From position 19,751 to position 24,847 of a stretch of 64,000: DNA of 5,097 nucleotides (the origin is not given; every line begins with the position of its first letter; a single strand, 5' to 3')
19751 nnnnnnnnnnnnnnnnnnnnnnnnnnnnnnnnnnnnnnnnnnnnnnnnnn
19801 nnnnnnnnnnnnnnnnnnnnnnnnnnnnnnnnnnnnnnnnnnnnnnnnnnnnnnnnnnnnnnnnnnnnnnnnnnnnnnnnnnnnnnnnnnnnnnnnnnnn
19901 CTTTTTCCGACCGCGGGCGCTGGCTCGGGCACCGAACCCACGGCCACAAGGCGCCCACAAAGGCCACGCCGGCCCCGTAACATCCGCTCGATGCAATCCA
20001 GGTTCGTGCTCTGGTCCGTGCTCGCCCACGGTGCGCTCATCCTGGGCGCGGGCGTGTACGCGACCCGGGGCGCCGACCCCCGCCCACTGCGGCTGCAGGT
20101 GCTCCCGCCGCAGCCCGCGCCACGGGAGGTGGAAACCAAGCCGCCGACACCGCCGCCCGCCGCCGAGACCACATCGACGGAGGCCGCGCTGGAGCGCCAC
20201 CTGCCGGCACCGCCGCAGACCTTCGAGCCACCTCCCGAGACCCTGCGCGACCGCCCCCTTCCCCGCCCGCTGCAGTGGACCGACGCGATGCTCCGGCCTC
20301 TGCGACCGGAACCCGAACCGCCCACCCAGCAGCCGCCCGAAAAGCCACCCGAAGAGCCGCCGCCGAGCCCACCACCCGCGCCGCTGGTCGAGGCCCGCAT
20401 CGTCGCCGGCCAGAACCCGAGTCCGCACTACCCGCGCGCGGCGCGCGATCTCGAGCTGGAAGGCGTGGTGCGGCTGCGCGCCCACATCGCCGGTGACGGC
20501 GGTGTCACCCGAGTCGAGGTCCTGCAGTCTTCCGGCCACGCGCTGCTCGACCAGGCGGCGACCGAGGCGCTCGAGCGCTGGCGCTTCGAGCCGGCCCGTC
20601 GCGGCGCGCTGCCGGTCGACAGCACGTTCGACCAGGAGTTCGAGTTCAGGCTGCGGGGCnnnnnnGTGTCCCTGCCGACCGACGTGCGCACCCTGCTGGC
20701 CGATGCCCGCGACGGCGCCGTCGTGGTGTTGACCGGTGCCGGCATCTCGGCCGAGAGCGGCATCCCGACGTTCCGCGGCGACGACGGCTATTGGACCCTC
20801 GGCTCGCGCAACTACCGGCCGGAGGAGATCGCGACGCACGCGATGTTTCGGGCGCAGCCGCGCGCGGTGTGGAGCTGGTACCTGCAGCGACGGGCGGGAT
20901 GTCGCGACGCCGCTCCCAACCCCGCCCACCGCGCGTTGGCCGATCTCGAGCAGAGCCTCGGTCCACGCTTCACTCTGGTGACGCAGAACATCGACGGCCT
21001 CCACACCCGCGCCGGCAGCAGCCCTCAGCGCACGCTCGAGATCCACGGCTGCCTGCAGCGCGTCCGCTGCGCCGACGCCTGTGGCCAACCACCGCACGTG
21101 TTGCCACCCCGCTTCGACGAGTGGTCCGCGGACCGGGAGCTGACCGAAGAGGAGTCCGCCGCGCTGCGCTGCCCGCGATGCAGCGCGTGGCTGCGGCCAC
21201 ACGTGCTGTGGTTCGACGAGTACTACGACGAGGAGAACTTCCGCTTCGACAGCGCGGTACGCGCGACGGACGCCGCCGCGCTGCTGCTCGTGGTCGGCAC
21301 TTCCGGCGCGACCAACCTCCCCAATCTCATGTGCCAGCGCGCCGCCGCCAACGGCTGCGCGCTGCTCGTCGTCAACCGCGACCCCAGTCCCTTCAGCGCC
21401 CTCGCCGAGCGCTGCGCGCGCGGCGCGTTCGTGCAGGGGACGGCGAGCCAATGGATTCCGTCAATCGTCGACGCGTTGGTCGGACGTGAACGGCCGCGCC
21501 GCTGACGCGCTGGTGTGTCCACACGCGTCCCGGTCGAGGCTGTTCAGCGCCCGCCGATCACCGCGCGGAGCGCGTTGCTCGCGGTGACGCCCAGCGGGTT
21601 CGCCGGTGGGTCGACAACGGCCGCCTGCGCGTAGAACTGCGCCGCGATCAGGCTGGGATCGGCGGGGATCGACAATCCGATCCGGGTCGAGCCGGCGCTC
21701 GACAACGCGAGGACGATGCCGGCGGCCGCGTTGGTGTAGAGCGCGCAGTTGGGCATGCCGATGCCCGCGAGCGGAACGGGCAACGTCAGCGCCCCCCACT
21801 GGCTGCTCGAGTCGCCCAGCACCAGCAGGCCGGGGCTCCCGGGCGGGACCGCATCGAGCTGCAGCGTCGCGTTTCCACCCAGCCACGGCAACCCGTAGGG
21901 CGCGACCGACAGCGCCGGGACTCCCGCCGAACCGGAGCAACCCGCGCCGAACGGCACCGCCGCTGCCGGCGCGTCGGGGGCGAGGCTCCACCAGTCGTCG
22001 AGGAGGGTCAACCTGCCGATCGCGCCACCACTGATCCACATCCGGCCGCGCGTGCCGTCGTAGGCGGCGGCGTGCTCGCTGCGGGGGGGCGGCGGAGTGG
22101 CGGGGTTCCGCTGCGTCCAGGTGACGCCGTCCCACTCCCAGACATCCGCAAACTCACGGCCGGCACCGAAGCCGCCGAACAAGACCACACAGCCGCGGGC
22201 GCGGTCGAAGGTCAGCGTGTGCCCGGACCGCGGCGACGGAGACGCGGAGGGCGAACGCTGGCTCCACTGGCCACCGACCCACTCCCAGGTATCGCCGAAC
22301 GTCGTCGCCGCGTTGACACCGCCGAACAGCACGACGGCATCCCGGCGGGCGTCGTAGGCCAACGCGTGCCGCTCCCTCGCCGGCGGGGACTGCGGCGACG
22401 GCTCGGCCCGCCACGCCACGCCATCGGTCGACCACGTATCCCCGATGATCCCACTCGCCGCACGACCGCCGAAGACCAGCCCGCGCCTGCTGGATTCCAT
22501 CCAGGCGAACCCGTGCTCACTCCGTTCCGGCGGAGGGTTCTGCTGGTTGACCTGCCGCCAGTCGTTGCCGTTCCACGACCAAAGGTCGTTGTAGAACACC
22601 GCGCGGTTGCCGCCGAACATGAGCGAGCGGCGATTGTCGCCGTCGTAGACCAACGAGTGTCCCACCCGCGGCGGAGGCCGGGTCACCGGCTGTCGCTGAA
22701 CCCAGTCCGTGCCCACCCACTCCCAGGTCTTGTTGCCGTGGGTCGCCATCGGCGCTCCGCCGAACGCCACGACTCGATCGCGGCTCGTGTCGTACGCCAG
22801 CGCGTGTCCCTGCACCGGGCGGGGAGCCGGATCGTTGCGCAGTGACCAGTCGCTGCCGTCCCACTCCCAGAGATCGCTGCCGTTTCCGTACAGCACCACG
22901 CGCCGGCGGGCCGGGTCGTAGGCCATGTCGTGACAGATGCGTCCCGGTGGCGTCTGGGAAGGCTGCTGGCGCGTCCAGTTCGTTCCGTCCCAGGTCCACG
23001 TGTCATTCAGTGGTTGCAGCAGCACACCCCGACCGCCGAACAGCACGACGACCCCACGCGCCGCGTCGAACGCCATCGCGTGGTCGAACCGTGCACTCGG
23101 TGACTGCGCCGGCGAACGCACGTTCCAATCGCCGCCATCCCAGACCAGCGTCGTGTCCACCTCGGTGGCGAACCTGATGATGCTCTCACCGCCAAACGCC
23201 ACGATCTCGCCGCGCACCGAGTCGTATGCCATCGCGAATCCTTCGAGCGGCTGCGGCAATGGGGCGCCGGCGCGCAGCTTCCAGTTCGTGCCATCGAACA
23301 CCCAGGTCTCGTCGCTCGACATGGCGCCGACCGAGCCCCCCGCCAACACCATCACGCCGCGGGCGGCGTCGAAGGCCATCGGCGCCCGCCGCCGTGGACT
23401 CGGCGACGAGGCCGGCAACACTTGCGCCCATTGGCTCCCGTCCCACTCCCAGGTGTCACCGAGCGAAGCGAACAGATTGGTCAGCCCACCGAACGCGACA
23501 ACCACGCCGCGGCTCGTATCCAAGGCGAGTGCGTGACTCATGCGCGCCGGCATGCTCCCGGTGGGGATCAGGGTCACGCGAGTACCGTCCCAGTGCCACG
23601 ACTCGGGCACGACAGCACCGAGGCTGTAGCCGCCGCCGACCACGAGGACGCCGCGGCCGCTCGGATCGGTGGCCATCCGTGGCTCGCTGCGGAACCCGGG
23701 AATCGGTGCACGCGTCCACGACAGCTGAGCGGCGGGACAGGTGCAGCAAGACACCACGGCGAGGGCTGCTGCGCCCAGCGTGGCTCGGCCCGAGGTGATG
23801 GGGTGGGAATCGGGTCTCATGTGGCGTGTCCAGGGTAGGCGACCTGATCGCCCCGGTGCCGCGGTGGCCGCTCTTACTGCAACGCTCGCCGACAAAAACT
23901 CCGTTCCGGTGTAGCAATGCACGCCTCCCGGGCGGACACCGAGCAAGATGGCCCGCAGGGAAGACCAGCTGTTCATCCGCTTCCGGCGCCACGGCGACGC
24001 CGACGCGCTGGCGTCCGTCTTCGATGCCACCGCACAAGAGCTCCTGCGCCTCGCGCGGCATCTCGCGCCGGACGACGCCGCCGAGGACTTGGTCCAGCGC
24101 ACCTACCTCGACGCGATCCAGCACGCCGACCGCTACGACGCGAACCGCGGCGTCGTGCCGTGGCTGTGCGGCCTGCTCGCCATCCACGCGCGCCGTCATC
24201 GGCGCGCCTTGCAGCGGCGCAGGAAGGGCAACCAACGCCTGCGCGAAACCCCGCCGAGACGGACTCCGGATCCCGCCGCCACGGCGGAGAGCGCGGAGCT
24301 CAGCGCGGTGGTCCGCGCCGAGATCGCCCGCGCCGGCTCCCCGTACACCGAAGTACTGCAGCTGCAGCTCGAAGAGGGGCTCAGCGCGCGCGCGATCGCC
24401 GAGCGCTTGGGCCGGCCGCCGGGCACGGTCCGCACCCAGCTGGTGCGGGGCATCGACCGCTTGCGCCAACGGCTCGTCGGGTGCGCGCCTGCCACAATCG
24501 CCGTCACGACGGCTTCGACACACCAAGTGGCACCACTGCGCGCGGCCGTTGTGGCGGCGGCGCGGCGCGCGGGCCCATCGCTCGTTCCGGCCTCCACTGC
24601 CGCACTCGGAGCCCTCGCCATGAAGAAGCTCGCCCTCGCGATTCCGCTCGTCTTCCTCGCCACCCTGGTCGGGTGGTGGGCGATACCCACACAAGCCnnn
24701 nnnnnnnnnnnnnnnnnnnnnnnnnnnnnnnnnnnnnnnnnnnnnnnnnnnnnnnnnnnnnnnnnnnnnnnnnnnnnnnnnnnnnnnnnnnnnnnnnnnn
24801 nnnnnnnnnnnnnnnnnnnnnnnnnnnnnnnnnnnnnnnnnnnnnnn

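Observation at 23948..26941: ECF sigma factor fused in-frame to a transmembrane helix and about 770 aa of extracytoplasmic Ig-like / CarboxypepD_reg-like repeats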

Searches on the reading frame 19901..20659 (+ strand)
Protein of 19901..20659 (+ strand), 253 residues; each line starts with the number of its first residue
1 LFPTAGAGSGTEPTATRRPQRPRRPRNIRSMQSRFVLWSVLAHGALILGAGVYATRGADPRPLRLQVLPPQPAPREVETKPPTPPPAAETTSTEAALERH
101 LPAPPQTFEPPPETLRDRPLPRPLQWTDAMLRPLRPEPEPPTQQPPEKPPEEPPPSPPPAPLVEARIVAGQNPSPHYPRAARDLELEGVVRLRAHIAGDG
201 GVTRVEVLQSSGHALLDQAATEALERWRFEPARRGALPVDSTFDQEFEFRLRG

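Call 33: search_protein_families(library=pfam, proteins=[window:19901-20659:+], max_evalue=0.001)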
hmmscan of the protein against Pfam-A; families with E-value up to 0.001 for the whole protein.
window:19901-20659:+ (253 aa): 2 families
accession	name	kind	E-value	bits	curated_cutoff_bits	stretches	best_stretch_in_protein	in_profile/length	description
PF03544.19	TonB_C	-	3.2e-21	76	24.6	1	174-251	2-79/79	Gram-negative bacterial TonB protein C-terminal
PF13103.11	TonB_2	-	9.4e-05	22.9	22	1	191-233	29-64/85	TonB C terminal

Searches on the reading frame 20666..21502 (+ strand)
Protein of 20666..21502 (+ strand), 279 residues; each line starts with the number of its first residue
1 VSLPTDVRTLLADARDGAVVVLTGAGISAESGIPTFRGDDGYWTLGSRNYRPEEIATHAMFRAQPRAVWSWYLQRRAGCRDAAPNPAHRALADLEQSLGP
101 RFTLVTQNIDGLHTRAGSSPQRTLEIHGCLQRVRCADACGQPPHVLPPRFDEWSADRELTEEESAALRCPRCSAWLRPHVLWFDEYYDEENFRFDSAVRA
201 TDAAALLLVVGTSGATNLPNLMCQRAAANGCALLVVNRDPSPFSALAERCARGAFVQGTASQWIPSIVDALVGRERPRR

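Call 33: search_protein_families(library=pfam, proteins=[window:20666-21502:+], max_evalue=0.001)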
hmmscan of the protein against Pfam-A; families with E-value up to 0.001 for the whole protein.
window:20666-21502:+ (279 aa): 1 family
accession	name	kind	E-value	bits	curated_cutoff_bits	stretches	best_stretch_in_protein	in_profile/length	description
PF02146.23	SIR2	-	4.2e-35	121.7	24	1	24-214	1-176/180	Sir2 family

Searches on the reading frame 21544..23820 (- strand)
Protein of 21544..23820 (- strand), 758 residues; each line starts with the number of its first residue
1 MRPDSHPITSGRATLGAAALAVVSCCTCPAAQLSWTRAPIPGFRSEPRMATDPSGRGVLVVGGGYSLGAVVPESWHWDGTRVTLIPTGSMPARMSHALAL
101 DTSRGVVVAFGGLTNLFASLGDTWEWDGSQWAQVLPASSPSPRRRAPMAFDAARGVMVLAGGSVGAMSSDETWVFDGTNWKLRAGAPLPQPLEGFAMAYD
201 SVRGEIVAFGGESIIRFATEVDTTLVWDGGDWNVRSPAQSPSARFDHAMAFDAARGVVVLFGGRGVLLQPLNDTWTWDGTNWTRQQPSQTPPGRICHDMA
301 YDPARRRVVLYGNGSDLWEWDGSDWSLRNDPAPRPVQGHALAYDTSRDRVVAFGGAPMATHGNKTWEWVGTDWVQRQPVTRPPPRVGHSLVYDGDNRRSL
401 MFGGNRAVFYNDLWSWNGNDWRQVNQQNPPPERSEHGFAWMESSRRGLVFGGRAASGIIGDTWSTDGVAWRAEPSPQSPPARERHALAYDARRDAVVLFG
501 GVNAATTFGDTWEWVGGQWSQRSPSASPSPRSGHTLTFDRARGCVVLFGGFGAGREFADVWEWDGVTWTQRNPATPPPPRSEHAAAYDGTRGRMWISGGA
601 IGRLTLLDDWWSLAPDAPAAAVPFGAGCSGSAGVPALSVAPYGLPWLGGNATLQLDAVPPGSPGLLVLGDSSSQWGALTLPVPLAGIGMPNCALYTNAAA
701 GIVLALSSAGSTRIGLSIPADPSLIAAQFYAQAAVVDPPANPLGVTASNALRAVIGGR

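Call 33: search_protein_families(library=pfam, proteins=[window:21544-23820:-], max_evalue=0.001)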
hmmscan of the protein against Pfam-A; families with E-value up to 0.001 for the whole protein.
window:21544-23820:- (758 aa): 4 families
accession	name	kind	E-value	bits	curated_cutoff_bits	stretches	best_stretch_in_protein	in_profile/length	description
PF24681.1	Kelch_KLHDC2_KLHL20_DRC7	-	1.9e-52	178.2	50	4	473-615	42-186/221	KLHDC2/KLHL20/DRC7 Kelch-repeats domain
PF13415.12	Kelch_3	-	1e-30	105.6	22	2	545-588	4-48/48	Galactose oxidase, central domain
PF24981.1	Beta-prop_ATRN-LZTR1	-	1.3e-24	87.4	50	3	374-505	28-171/289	Attractin/LZTR1 beta-propeller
PF13418.12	Kelch_4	-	1.2e-23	83.2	21.6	0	384-431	1-49/49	Galactose oxidase, central domain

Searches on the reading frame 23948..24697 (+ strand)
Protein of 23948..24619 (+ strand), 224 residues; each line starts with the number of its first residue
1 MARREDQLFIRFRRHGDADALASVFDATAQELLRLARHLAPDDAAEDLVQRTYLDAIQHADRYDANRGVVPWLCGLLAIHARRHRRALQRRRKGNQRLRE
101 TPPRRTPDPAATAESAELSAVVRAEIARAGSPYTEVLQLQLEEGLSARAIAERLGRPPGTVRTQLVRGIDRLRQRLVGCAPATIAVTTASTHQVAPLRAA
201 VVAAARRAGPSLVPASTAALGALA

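Call 38: find_homologous_proteins(query=window:23948-24619:+, max_evalue=0.00001)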
Query window:23948-24619:+ (224 aa): 34 proteins with E <= 0.00001 among 8000 candidates.
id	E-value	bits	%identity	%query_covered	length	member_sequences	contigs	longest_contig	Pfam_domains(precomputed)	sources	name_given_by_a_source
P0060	1.4e-46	177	70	58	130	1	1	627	PF04542.21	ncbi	-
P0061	2.1e-38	150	46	89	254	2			PF04545.23,PF04542.21,PF08281.19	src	-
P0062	8.0e-37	145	46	89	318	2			PF04545.23,PF04542.21,PF08281.19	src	-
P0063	2.7e-33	133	51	73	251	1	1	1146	PF04545.23,PF04542.21,PF08281.19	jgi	jgi:RNA polymerase sigma factor (sigma-70 family)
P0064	1.8e-32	131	47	77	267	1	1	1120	PF04545.23,PF04542.21,PF08281.19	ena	-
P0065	7.5e-27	112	47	70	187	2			PF04545.23,PF04542.21,PF08281.19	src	-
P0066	1.1e-26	112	45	81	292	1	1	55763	PF04542.21,PF08281.19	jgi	jgi:RNA polymerase sigma-70 factor (ECF subfamily)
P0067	3.0e-22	97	43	76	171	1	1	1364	PF04542.21,PF08281.19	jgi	-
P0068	1.3e-18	86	44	65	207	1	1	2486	PF04542.21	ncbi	-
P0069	2.4e-18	85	45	65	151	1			PF04542.21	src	-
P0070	1.1e-13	69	36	72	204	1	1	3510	PF07638.18,PF04545.23,PF04542.21,PF08281.19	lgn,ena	-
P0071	1.7e-13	69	36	72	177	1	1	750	PF07638.18,PF04545.23,PF04542.21,PF08281.19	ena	-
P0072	1.1e-12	66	35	72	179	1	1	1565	PF04545.23,PF04542.21,PF08281.19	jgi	jgi:RNA polymerase sigma-70 factor (ECF subfamily)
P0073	2.4e-12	65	34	75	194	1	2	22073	PF07638.18,PF04545.23,PF04542.21,PF08281.19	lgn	-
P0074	1.0e-10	60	34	74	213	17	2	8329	PF07638.18,PF04545.23,PF04542.21,PF08281.19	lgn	-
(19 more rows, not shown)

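Call 63: predict_structure(alignment_id=A2)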
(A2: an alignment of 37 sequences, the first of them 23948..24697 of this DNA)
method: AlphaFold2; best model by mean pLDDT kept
length: 250 residues; sequences in the alignment: 37
mean_pLDDT: 85.9   pTM: 0.50
mean pLDDT of the five models: 85.9, 85.6, 85.3, 84.9, 83.7
residues with pLDDT >= 90: 157; 70-90: 42; 50-70: 39; < 50: 12
segments of 3 or more residues with pLDDT < 50: 210-217
pLDDT, mean of each block of 10 residues (from residue 1): 91 98 97 98 96 98 97 98 97 92 84 90 95 97 96 98 97 87 53 59 66 48 57 84 75
secondary structure, 60 per line:
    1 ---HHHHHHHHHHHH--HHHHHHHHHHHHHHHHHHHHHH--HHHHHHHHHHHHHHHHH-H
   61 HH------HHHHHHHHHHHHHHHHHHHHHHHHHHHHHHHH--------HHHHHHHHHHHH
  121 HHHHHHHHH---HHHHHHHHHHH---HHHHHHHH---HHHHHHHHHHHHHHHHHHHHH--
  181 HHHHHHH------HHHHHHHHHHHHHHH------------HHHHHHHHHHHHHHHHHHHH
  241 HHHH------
elements in order: H4-15 H18-39 H42-58 H69-100 H109-129 H133-143 H147-154 H158-178 H181-187 H194-208 H221-244

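Call 65: search_solved_structures(query=A2, max_evalue=0.001, show_alignments=2)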
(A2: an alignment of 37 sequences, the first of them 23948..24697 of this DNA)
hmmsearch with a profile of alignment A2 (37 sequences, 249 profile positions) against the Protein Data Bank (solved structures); distinct sequences matched with E-value up to 0.001: 37.
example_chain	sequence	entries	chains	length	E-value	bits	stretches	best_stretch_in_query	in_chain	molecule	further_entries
9m9d_F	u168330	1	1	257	4.5e-23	85.4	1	13-178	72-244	ECF RNA polymerase sigma factor SigE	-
9m9e_F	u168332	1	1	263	4.8e-23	85.3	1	13-178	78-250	ECF RNA polymerase sigma factor SigE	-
9m98_F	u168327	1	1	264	4.9e-23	85.3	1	13-178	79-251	ECF RNA polymerase sigma factor SigE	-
5wuq_A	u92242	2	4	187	2.3e-22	83.1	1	15-174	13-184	ECF RNA polymerase sigma factor SigW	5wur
6jcy_F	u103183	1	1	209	6.2e-22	81.7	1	31-176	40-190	ECF RNA polymerase sigma factor SigH,ECF RNA polymerase sigma factor SigE,ECF RNA polymera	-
5zx2_F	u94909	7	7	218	7.7e-20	74.8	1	31-176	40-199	ECF RNA polymerase sigma factor SigH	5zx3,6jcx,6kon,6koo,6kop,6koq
6in7_B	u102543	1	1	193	1.8e-19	73.6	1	1-174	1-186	RNA polymerase sigma-H factor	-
6dv9_F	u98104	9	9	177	1.8e-19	73.6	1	18-174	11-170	ECF RNA polymerase sigma factor SigL | RNA polymerase sigma factor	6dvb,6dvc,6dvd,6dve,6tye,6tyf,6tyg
8z6g_B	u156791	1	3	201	2e-19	73.5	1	1-175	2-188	RNA polymerase sigma factor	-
5uxx_A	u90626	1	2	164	2.9e-15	59.8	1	31-174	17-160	RNA polymerase sigma factor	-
6dxo_A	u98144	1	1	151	9.5e-15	58.1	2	15-86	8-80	RNA polymerase ECF-subfamily sigma factor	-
1or7_A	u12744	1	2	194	1.1e-14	57.9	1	6-168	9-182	RNA polymerase sigma-E factor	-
6jbq_F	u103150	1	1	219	1.6e-14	57.4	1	6-168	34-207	ECF RNA polymerase sigma-E factor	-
4cxf_A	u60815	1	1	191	1.7e-14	57.3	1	1-174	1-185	RNA POLYMERASE SIGMA FACTOR CNRH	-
2q1z_A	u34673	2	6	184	1.8e-14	57.2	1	10-174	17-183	RpoE, ECF SigE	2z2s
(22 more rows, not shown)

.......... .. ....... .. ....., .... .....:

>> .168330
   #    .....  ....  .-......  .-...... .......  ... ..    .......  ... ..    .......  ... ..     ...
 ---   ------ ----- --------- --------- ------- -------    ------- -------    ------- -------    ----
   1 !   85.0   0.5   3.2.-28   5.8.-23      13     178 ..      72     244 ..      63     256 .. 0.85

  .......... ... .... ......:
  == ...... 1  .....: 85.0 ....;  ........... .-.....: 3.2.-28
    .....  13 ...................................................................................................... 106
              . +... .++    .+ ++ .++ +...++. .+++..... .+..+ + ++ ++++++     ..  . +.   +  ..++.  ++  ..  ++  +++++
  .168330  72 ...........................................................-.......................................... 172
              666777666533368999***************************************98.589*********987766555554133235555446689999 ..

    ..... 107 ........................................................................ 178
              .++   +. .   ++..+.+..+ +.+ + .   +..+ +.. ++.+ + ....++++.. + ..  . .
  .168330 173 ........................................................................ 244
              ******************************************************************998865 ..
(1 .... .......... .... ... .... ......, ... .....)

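Call 67: fold_search(model_id=the predicted structure, library=pdb)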
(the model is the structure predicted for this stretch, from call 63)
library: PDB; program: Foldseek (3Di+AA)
matches with E <= 10: 372; with E <= 0.001: 26
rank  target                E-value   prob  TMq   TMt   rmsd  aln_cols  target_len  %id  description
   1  9m9e_F                3.4e-06  1.00  0.28  0.37  10.3       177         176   25  Structural Basis of Pausing During Transcription Initiation in Mycobacterium tuberculosis (released 2026-01-14)
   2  5wuq_B                6.9e-06  1.00  0.31  0.49  17.1       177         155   25  Crystal structure of SigW in complex with its anti-sigma RsiW, a zinc binding form (released 2017-03-29)
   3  5wuq_A                8.1e-06  1.00  0.30  0.46  17.2       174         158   26  Crystal structure of SigW in complex with its anti-sigma RsiW, a zinc binding form (released 2017-03-29)
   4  1or7_A                1.0e-05  1.00  0.33  0.45  19.0       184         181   21  Crystal Structure of Escherichia coli sigmaE with the Cytoplasmic Domain of its Anti-sigma RseA (released 2003-04-15)
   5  8z6g_B                1.1e-05  1.00  0.33  0.48  16.9       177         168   22  the AlgU-MucAcyto complex structure in Pseudomonas aeruginosa (released 2024-05-08)
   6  5wur_A                1.3e-05  1.00  0.31  0.48  17.2       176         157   26  Crystal structure of SigW in complex with its anti-sigma RsiW, an oxdized form (released 2017-03-29)
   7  6in7_B                2.1e-05  1.00  0.32  0.46  15.7       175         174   23  Crystal structure of AlgU in complex with MucA(cyto) (released 2019-07-24)
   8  8z6g_D                2.2e-05  1.00  0.31  0.45  17.1       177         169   24  the AlgU-MucAcyto complex structure in Pseudomonas aeruginosa (released 2024-05-08)
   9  6dv9_F                2.3e-05  1.00  0.28  0.39  15.4       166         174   30  Crystal structure of Mycobacterium tuberculosis transcription initiation complex(ECF sigma factor L) containing 5nt RN (released 2019-02-20)
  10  6kon_F                2.9e-05  1.00  0.23  0.31  17.3       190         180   24  Mycobacterium tuberculosis initial transcription complex comprising sigma H and 5'-OH RNA of 5 nt (released 2020-03-11)
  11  1or7_B                4.3e-05  1.00  0.30  0.44  16.3       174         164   19  Crystal Structure of Escherichia coli sigmaE with the Cytoplasmic Domain of its Anti-sigma RseA (released 2003-04-15)
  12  9n9q_C                4.5e-05  1.00  0.28  0.27  14.8       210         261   15  Cryo-EM structure of the RNA-guided transcription complex (released 2025-12-24)
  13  6jbq_F                5.3e-05  1.00  0.32  0.42  15.9       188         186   19  CryoEM structure of Escherichia coli sigmaE transcription initiation complex containing 5nt of RNA (released 2019-05-29)
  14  4nqw_A                7.0e-05  1.00  0.27  0.43  17.4       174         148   22  Structure of Mycobacterium tuberculosis extracytoplasmic function sigma factor SigK in complex with the cytosolic doma (released 2014-01-22)
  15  6koo_F                7.4e-05  1.00  0.25  0.33  17.4       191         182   25  Mycobacterium tuberculosis initial transcription complex comprising sigma H and 5'-OH RNA of 7 nt (released 2020-03-11)
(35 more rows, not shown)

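Call 79: search_protein_families(library=pfam, proteins=[P0066], max_evalue=0.01)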
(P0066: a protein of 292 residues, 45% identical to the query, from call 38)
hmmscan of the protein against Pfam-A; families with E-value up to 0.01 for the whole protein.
P0066 (292 aa): 4 families
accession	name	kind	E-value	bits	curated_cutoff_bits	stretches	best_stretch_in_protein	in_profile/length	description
PF04542.20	Sigma70_r2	-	4.7e-13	49.2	24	1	26-92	2-70/71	Sigma-70 region 2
PF08281.18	Sigma70_r4_2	-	1.1e-08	35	25.7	1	116-167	3-54/54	Sigma-70, region 4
PF22029.2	PhyR_sigma2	-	0.00038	20.9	27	1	35-78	10-53/55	Sigma2 domain of PhyR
PF04545.22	Sigma70_r4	-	0.0046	16.9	24.1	1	120-169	1-50/50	Sigma-70, region 4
